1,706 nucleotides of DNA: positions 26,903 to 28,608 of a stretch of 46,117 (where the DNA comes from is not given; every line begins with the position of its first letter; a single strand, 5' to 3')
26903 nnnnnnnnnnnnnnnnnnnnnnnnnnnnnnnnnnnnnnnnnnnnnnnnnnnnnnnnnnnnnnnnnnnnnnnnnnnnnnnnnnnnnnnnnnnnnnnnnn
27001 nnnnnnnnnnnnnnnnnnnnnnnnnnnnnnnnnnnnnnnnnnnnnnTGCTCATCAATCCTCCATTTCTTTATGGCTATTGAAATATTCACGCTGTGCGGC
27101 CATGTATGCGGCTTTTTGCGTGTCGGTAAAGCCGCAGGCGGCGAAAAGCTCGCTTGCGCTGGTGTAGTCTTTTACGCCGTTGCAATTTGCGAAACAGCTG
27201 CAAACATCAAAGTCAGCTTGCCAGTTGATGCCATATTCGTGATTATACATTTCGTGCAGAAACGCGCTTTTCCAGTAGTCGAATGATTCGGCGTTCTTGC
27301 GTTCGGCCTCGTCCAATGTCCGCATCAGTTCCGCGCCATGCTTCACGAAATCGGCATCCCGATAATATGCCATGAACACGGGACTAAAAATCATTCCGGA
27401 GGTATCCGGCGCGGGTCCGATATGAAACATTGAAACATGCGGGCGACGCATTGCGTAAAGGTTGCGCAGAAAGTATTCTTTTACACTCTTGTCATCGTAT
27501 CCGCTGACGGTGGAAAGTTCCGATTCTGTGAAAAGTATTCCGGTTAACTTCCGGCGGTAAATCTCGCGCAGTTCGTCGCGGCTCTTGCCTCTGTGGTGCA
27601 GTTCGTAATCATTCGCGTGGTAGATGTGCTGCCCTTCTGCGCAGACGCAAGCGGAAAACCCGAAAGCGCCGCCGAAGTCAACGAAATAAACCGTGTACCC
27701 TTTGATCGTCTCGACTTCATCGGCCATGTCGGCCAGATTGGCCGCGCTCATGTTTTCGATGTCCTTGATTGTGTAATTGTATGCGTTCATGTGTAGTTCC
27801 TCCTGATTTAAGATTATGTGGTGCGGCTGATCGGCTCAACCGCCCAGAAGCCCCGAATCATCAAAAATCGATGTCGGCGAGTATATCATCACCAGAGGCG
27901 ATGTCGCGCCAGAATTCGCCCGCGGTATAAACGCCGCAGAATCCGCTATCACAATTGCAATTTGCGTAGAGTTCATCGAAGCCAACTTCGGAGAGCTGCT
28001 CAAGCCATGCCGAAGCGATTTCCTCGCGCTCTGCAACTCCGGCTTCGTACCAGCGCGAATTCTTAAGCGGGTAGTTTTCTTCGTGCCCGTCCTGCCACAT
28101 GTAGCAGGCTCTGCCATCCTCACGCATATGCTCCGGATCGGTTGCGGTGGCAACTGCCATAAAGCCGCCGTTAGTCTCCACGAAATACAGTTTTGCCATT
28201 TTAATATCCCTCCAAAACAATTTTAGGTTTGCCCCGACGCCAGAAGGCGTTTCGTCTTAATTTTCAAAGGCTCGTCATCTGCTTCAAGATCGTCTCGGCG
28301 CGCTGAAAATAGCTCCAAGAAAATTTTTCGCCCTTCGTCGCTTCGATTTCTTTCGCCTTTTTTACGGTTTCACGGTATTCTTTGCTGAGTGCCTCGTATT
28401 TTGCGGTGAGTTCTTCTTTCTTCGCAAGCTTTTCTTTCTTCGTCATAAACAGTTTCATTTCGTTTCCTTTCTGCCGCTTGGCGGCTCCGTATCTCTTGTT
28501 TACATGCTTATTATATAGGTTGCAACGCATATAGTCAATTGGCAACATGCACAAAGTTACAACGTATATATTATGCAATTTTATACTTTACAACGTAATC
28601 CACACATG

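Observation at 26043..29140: Reverse-oriented five-gene accessory operon (FtsK-type ATPase, four unknowns including a net -16 acidic protein) with consensus divergent promoters, a triple operator and an RHH gene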

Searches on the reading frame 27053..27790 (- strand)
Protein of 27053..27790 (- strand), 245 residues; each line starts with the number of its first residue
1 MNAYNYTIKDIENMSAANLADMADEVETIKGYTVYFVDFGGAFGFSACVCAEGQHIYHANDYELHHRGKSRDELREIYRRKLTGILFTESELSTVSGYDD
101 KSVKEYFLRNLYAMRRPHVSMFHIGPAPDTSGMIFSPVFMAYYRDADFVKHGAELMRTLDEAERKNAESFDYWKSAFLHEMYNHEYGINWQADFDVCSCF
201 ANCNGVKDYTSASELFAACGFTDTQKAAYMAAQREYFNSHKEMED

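Call 3: search_protein_families(library=pfam, proteins=[window:27053-27790:-], max_evalue=0.1)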
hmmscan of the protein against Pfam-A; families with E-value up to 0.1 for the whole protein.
window:27053-27790:- (245 aa): 1 family
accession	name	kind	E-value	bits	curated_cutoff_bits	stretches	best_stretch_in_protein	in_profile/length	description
PF24692.1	DUF7659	-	0.028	14.9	27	1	147-189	59-102/135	Family of unknown function (DUF7659)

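Call 4: search_protein_families(library=phrogs, proteins=[window:27053-27790:-], max_evalue=0.1)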
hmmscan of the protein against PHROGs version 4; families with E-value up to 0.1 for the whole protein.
window:27053-27790:- (245 aa): 0 families

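Call 5: search_protein_families(library=padloc, proteins=[window:27053-27790:-], max_evalue=0.1)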
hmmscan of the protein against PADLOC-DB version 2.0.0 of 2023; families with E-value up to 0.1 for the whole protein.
window:27053-27790:- (245 aa): 0 families

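Call 6: search_protein_families(library=ncbifam, proteins=[window:27053-27790:-], max_evalue=0.1)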
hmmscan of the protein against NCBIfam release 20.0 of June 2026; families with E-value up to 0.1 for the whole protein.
window:27053-27790:- (245 aa): 1 family
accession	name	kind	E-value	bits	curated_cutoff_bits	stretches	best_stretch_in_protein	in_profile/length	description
NF058664.1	amipurimy_AmcC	equivalog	0.038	12.7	600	1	16-92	24-100/444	amipurimycin biosynthesis protein AmcC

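Call 10: search_dna_similar(query=window:27053-27790:-, collection=phages, mode=protein, max_rows=30, max_evalue=0.01)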
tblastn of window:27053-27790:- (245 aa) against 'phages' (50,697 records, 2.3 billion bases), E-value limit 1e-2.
No match.

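Call 11: find_encoding_contigs(protein=window:27053-27790:-, flank=10000, max_places=10)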
Protein window:27053-27790:- (245 aa): 23 contigs read that carry it; 10 places shown.
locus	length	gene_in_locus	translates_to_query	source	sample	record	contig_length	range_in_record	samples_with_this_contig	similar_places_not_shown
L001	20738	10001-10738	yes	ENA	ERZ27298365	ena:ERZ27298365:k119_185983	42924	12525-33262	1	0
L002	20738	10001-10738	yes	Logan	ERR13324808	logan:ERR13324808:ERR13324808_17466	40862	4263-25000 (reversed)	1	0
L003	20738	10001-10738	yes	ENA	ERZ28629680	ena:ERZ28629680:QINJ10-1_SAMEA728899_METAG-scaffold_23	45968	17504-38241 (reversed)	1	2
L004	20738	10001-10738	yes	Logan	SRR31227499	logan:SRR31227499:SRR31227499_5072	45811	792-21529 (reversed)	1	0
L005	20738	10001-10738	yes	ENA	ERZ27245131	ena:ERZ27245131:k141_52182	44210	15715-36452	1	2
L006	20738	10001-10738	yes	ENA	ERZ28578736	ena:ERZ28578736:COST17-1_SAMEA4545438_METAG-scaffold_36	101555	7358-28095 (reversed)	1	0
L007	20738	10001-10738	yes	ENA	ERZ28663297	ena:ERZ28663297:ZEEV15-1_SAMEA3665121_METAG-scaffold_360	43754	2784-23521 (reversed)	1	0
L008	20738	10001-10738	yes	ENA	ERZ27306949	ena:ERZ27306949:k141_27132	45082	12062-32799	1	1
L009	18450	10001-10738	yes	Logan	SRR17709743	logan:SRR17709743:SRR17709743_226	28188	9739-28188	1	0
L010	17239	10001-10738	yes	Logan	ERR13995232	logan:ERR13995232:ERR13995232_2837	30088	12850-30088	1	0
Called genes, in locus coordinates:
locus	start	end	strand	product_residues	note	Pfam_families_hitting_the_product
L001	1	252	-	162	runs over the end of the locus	-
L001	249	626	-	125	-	-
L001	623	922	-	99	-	-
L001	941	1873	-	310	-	-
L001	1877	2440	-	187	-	-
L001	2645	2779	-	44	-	-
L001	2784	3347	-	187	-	PF04233:Phage_Mu_F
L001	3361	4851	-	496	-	PF05133:SPP1_portal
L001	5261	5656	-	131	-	-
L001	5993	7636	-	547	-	-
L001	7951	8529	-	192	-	PF16677:GP3_package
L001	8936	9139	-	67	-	-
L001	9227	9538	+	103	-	-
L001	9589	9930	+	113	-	-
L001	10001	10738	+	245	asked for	-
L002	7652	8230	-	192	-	PF16677:GP3_package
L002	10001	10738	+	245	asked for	-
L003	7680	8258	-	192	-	PF16677:GP3_package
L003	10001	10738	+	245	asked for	-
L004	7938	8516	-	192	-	PF16677:GP3_package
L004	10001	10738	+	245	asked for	-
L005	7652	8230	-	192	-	PF16677:GP3_package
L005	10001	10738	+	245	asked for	-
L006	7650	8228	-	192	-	PF16677:GP3_package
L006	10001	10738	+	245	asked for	-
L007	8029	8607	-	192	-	PF16677:GP3_package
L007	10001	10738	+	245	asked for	-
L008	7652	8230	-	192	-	PF16677:GP3_package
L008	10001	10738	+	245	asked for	-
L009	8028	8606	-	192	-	PF16677:GP3_package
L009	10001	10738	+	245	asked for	-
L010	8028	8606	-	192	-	PF16677:GP3_package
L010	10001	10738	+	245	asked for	-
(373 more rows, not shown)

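Call 12: find_homologous_proteins(query=window:27053-27790:-)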
Query window:27053-27790:- (245 aa): 458 proteins with E <= 0.001 among 678 candidates; the best 120 are listed.
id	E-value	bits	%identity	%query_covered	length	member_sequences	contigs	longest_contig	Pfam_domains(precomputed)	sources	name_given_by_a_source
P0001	5.1e-165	565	100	100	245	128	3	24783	-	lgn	-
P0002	3.5e-143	493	87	100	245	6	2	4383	-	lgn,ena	-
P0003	1.2e-140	485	86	100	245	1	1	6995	-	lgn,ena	-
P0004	4.1e-140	483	85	100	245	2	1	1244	-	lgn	-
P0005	2.4e-136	471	84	100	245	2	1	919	-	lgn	-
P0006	1.5e-134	465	82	100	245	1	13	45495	-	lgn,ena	-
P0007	1.8e-134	465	81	100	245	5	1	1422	-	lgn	-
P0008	7.3e-133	459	81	100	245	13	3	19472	-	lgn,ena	-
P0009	1.3e-132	459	80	100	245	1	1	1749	-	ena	-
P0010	2.6e-132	458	82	100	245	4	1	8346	-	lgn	-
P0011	3.4e-129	447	79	100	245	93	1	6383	-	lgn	-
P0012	2.2e-126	438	79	97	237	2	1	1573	-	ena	-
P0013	2.0e-118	412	73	100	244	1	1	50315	-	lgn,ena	-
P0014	2.4e-113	396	71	98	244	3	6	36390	-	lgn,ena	-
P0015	4.0e-113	395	71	99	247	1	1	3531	-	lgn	-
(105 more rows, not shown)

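Call 16: find_related_loci(query=A1, collection=genome_contigs, flank=8000)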
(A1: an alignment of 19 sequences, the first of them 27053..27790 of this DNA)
Query A1 (245 aa) in genome_contigs; peptide patterns used: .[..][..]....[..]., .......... (x = any residue, [..] = any of these).
29 stretches matched a pattern; 20 encode a relative of the query (tblastn E <= 1e-3); 20 distinct loci.
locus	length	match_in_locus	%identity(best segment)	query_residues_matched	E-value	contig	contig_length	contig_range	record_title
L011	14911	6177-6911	71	1-245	7e-122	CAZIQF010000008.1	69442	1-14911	MAG TPA_asm: uncultured Staphylococcaceae bacterium isolate binchicken_co370_320 genome assembly, contig: NODE_546_lengt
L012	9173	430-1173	46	5-239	3e-64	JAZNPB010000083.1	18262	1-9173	MAG: Eubacteriales bacterium isolate T1900044836_TS20190302.MAGScoT_cleanbin_000028 SGB_2923_k141_1654988, whole genome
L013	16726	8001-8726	43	5-237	1e-62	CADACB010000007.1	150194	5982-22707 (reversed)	MAG: uncultured Ruminococcus sp. isolate RUG13152 genome assembly, contig: RUG13152_asm_7, whole genome shotgun sequence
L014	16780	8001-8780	43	5-245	6e-58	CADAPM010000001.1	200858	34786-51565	MAG: uncultured Clostridiales bacterium isolate RUG13503 genome assembly, contig: RUG13503_asm_1, whole genome shotgun s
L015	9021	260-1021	41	2-243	6e-55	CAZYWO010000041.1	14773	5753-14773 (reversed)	MAG TPA_asm: uncultured Oscillospiraceae bacterium isolate SRP222994_co1_241 genome assembly, contig: NODE_8529_length_1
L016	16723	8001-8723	41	8-239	2e-52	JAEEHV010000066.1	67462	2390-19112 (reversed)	MAG: Candidatus Gastranaerophilales bacterium isolate Tb.RUG.130 k141_8414258_flag=0_multi=20.0026_len=67462, whole geno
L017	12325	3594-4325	40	6-239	3e-52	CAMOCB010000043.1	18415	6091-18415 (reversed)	MAG: uncultured Lachnospiraceae bacterium isolate SRR873604_bin.89_metaWRAP_v1.3_MAG genome assembly, contig: NODE_5661_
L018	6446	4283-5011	38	6-237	5e-47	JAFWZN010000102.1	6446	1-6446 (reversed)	MAG: Clostridia bacterium isolate RGIG6213 Sheep_Rectum-2__c788976, whole genome shotgun sequence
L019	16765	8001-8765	37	1-243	4e-41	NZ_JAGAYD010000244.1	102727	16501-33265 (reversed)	MAG: Butyrivibrio sp. isolate RGIG8880 Water_deer_Omasum-5__c165713, whole genome shotgun sequence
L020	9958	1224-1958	35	1-236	2e-35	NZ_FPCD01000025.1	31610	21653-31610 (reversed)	Butyrivibrio sp. M55, whole genome shotgun sequence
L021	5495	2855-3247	33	90-239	3e-12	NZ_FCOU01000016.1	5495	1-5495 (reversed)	Collinsella ihumii strain GD8, whole genome shotgun sequence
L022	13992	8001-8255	37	160-244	2e-10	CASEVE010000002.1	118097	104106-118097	uncultured Olsenella sp. isolate T11_L1_319319_idba_bin.2 genome assembly, contig: T11_L1_319319_idba_bin.2.fa_scaffold_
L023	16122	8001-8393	33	90-239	4e-12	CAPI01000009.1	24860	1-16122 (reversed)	Collinsella massiliensis, WGS project CAPI01000000 data, contig: 00009, whole genome shotgun sequence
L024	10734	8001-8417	29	54-202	2e-8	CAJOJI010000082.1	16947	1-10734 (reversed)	uncultured Saccharofermentans sp. isolate Red_deer_4_mag_227 genome assembly, contig: scaffold_13175, whole genome shotg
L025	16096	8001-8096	59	170-201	2e-8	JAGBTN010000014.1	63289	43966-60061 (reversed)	MAG: Bacteroidaceae bacterium isolate RGIG9433 Yak_Cecum-2__c673509, whole genome shotgun sequence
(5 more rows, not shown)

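Call 20: predict_structure(alignment_id=A1)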
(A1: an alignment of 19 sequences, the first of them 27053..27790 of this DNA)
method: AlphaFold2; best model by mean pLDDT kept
length: 245 residues; sequences in the alignment: 19
mean_pLDDT: 89.1   pTM: 0.79
mean pLDDT of the five models: 89.1, 84.4, 83.8, 80.4, 77.3
residues with pLDDT >= 90: 155; 70-90: 79; 50-70: 9; < 50: 2
segments of 3 or more residues with pLDDT < 50: none
pLDDT, mean of each block of 10 residues (from residue 1): 71 92 95 93 89 86 75 92 93 92 91 83 89 92 90 94 90 94 86 92 88 93 96 92 69
secondary structure, 60 per line:
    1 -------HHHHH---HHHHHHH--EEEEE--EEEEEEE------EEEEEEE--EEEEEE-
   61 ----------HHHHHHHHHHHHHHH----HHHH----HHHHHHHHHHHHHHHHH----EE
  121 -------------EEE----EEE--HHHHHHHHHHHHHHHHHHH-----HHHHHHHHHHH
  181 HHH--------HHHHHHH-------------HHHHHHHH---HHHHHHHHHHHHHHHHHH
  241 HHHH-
elements in order: H8-12 H16-22 E25-29 E32-38 E45-51 E54-59 H71-85 H90-93 H98-114 E134-136 E141-143 H146-164 H170-183 H192-198 H212-219 H223-244

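Call 23: fold_search(model_id=the predicted structure, library=pdb)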
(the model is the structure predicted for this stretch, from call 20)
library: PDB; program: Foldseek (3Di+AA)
matches with E <= 10: 141; with E <= 0.001: 0
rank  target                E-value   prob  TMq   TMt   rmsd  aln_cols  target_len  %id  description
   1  6v5b_C                1.4e+00  0.03  0.11  0.12  16.2       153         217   12  Human Drosha and DGCR8 in complex with Primary MicroRNA (MP/RNA complex) - Active state (released 2020-04-08)
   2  4o35                  1.9e+00  0.13  0.14  0.22   9.7       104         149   14  Crystal structure of carbomonoxy murine neuroglobin mutant F106W (released 2014-06-18)
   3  5evd                  2.1e+00  0.07  0.11  0.10  13.2        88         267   19  Crystal structure of the metallo-beta-lactamase L1 in complex with the bisthiazolidine inhibitor D-VC26 (released 2016-06-01)
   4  8vl4_MODEL_1_A        2.2e+00  0.12  0.15  0.30  11.8        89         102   18  Solution NMR Structure of de novo design protein 312 parent (released 2024-08-07)
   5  6h6c                  2.2e+00  0.10  0.13  0.20   9.6       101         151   14  Carbomonoxy murine neuroglobin F106A mutant (released 2019-04-10)
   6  7bj8                  2.2e+00  0.07  0.11  0.11  13.0        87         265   20  Structure of L1 with 2-Mercaptomethyl-thiazolidine D-syn-1b (released 2021-09-15)
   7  4tma_C                2.2e+00  0.01  0.12  0.07  27.2       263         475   11  Crystal structure of gyrase bound to its inhibitor YacG (released 2014-07-23)
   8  6h5z                  2.7e+00  0.07  0.12  0.18   9.4        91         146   16  Ferric murine neuroglobin F106A mutant (released 2019-04-10)
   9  3jbr_B                2.7e+00  0.02  0.11  0.10  17.6       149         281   15  Cryo-EM structure of the rabbit voltage-gated calcium channel Cav1.1 complex at 4.2 angstrom (released 2015-12-30)
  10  3gln                  2.8e+00  0.06  0.12  0.18   9.3        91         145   16  Carbonmonoxy Ngb under Xenon pressure (released 2009-09-22)
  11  6v5b_B                3.1e+00  0.06  0.19  0.20  10.6       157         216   11  Human Drosha and DGCR8 in complex with Primary MicroRNA (MP/RNA complex) - Active state (released 2020-04-08)
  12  4mu5                  3.1e+00  0.05  0.12  0.18   9.3        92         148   17  Crystal structure of murine neuroglobin mutant M144W (released 2014-06-18)
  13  8tmn_C                3.3e+00  0.02  0.16  0.13  25.5       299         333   12  Cryo-EM structure of magnesium depleted CorA in complex with conformation-specific synthetic antibody C18, State MGD-1 (released 2025-02-12)
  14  9asp_B                3.3e+00  0.01  0.11  0.11  23.9       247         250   11  Human Drosha and DGCR8 in complex with Pri-let-7a1 (released 2024-09-04)
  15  3isu                  3.5e+00  0.06  0.13  0.25   8.5        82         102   11  Crystal structure of the RGC domain of IQGAP3 (released 2009-09-22)
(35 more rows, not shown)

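Call 24: fold_search(model_id=the predicted structure, library=viral)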
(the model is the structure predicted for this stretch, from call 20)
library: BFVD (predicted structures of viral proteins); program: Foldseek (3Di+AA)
matches with E <= 10: 375; with E <= 0.001: 1
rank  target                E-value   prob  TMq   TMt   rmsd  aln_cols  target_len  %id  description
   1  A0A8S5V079            1.4e-31  1.00  0.91  0.72   2.1       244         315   70  Queuosine biosynthesis protein [Siphoviridae sp. ctBeL15]
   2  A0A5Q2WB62            5.9e-01  0.84  0.19  0.64   3.5        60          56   17  (no name in the UniProt tables at hand)
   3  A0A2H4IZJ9            6.9e-01  0.54  0.16  0.38   5.4        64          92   16  Uncharacterized protein [uncultured Caudovirales phage]
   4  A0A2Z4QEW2            6.9e-01  0.09  0.13  0.09  13.0       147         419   13  RIIA-like protein [Ruegeria phage vB_RpoP-V12]
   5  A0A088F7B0            7.3e-01  0.60  0.17  0.52   3.9        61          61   18  (no name in the UniProt tables at hand)
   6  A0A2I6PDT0            7.3e-01  0.12  0.12  0.23   9.0        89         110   12  (no name in the UniProt tables at hand)
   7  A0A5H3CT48            7.7e-01  0.11  0.13  0.15  12.6        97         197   11  MOSUB [Bos-associated insect adintovirus]
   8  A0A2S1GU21            7.7e-01  0.10  0.12  0.27  13.4        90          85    8  (no name in the UniProt tables at hand)
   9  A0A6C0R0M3            8.2e-01  0.69  0.19  0.59   3.5        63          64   19  Uncharacterized protein [Alteromonas phage vB_AmeM_PT11-V22]
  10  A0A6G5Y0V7            8.2e-01  0.35  0.14  0.37   6.6        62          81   21  (no name in the UniProt tables at hand)
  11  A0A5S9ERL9            8.2e-01  0.08  0.12  0.21  15.7       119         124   13  Uncharacterized protein [Tenacibaculum phage PTm1]
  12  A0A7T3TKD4            8.6e-01  0.21  0.15  0.20  10.6        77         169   17  (no name in the UniProt tables at hand)
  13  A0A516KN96            8.6e-01  0.07  0.15  0.19  15.2       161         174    8  (no name in the UniProt tables at hand)
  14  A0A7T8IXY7            9.1e-01  0.04  0.16  0.10  17.5       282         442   10  (no name in the UniProt tables at hand)
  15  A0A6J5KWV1            9.6e-01  0.07  0.17  0.11  16.8       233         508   11  Nudix_Hydrolase domain containing protein [uncultured Caudovirales phage]
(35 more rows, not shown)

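Call 62: search_protein_families(library=pfam, proteins=[L017:503-2449:+, L017:4522-5742:+, L017:5797-6960:+, L011:3863-5143:-, L012:5666-7288:+, L014:4731-5687:+, L014:7017-7919:+, L016:5577-6530:+, L019:12539-14143:+, L020:4340-5716:+], max_evalue=0.0001)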
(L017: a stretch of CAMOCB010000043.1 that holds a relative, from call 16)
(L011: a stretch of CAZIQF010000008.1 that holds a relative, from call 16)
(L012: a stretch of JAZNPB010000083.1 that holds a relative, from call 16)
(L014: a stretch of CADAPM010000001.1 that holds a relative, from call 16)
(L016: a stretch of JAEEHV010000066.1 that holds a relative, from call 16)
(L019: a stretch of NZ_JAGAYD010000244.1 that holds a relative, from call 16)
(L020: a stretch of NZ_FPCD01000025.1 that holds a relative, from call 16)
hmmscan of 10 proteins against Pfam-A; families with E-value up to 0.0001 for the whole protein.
L017:503-2449:+ (648 aa): 3 families
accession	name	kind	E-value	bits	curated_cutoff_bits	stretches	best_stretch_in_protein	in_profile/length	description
PF00176.29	SNF2-rel_dom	-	3.8e-22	79.2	24.9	1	225-450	16-250/290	SNF2-related domain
PF00271.37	Helicase_C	-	3.2e-14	53.5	23.5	1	493-592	7-110/110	Helicase conserved C-terminal domain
PF04851.21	ResIII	-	1.1e-06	29.1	22.5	1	224-348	21-161/164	Type III restriction enzyme, res subunit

L017:4522-5742:+ (406 aa): 0 families

L017:5797-6960:+ (387 aa): 1 family
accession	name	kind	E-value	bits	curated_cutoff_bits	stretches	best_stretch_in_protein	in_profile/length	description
PF00644.27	PARP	-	5.9e-21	75.3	26.7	1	228-306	26-100/199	Poly(ADP-ribose) polymerase catalytic domain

L011:3863-5143:- (426 aa): 1 family
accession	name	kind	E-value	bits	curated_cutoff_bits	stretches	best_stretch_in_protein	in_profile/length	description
PF18840.6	LPD25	-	2e-22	80.1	27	1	204-291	3-90/97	Large polyvalent protein associated domain 25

L012:5666-7288:+ (540 aa): 1 family
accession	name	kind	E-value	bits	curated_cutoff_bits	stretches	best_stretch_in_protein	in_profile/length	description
PF18840.6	LPD25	-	2.1e-10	41.5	27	1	324-414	5-91/97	Large polyvalent protein associated domain 25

L014:4731-5687:+ (318 aa): 0 families

L014:7017-7919:+ (300 aa): 2 families
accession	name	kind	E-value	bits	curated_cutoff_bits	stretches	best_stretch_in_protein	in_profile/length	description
PF18818.7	MPTase-PolyVal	-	2e-37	128.5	27.5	1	155-279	6-125/126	Zincin-like metallopeptidase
PF08401.16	ArdcN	-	1e-19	71.4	22.6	1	6-121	2-123/123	N-terminal domain of anti-restriction factor ArdC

L016:5577-6530:+ (317 aa): 0 families

L019:12539-14143:+ (534 aa): 1 family
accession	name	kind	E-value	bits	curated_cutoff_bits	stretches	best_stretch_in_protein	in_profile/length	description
PF13708.11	DUF4942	-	7.4e-35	120.8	25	1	279-478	6-189/190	Domain of unknown function (DUF4942)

L020:4340-5716:+ (458 aa): 1 family
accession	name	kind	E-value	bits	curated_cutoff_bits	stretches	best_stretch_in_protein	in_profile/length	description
PF00145.23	DNA_methylase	-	1.9e-24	87.1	22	1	7-431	3-321/324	C-5 cytosine-specific DNA methylase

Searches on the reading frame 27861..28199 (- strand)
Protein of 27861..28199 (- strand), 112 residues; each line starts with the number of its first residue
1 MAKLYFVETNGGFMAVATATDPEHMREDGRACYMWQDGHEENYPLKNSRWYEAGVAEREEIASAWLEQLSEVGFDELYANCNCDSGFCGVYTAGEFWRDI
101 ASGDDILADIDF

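Call 3: search_protein_families(library=pfam, proteins=[window:27861-28199:-], max_evalue=0.1)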
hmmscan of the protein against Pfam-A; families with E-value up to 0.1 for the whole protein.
window:27861-28199:- (112 aa): 0 families

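Call 4: search_protein_families(library=phrogs, proteins=[window:27861-28199:-], max_evalue=0.1)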
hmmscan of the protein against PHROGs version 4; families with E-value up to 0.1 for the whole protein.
window:27861-28199:- (112 aa): 0 families

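Call 5: search_protein_families(library=padloc, proteins=[window:27861-28199:-], max_evalue=0.1)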
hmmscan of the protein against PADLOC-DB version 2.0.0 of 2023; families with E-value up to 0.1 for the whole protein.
window:27861-28199:- (112 aa): 0 families

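Call 6: search_protein_families(library=ncbifam, proteins=[window:27861-28199:-], max_evalue=0.1)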
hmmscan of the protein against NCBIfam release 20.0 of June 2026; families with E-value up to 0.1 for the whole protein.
window:27861-28199:- (112 aa): 0 families

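Call 94: search_protein_representatives(protein=window:27861-28199:-)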
Query: 112 residues. Proteins with E-value up to 0.001 (for the whole library): 12; up to 1e-10: 6; up to 1e-30: 1. The best 12 are listed.
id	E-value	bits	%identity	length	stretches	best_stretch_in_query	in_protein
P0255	5.5e-45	168.8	73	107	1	1-112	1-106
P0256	3.3e-29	117.9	59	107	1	1-112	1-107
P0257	3.3e-18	82.4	52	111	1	3-107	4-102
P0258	2.6e-16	76.3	48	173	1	3-110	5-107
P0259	4.9e-16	75.4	47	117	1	3-107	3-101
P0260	2.6e-15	73.1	47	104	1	1-112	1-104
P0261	6.3e-10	55.7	61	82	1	1-49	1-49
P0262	2.7e-09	53.7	39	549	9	69-96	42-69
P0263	5.8e-06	42.9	39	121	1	1-103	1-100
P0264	1.8e-05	41.3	62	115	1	1-39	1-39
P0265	4.5e-05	40.0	35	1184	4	26-57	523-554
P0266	7.6e-04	36.1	25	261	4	21-61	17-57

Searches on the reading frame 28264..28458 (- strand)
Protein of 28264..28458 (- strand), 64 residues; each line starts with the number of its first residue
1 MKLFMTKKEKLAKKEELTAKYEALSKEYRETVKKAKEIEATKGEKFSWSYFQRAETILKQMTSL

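Call 3: search_protein_families(library=pfam, proteins=[window:28264-28458:-], max_evalue=0.1)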
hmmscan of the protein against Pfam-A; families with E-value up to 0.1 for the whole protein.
window:28264-28458:- (64 aa): 4 families
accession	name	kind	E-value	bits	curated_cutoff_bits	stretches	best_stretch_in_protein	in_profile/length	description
PF00178.28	Ets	-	0.035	14.9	26.9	1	13-50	44-80/81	Ets-domain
PF03993.17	DUF349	-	0.048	14.4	23.9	1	7-39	28-63/75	Domain of Unknown Function (DUF349)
PF07768.16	PVL_ORF50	-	0.082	13.7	27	1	7-55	33-81/116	PVL ORF-50-like family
PF11334.13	DUF3136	-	0.085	13.1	27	1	15-56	4-44/64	Protein of unknown function (DUF3136)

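Call 4: search_protein_families(library=phrogs, proteins=[window:28264-28458:-], max_evalue=0.1)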
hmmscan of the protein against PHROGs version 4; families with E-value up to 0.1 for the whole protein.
window:28264-28458:- (64 aa): 2 families
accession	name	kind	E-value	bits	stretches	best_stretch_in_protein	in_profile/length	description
phrog_7965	-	unknown function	0.036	15.3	1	5-34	44-73/113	-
phrog_18012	-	unknown function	0.062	14.7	1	13-41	22-50/104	-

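Call 5: search_protein_families(library=padloc, proteins=[window:28264-28458:-], max_evalue=0.1)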
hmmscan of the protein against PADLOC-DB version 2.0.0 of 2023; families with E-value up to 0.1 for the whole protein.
window:28264-28458:- (64 aa): 0 families

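Call 6: search_protein_families(library=ncbifam, proteins=[window:28264-28458:-], max_evalue=0.1)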
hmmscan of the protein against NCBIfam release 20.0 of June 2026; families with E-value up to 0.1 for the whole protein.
window:28264-28458:- (64 aa): 0 families
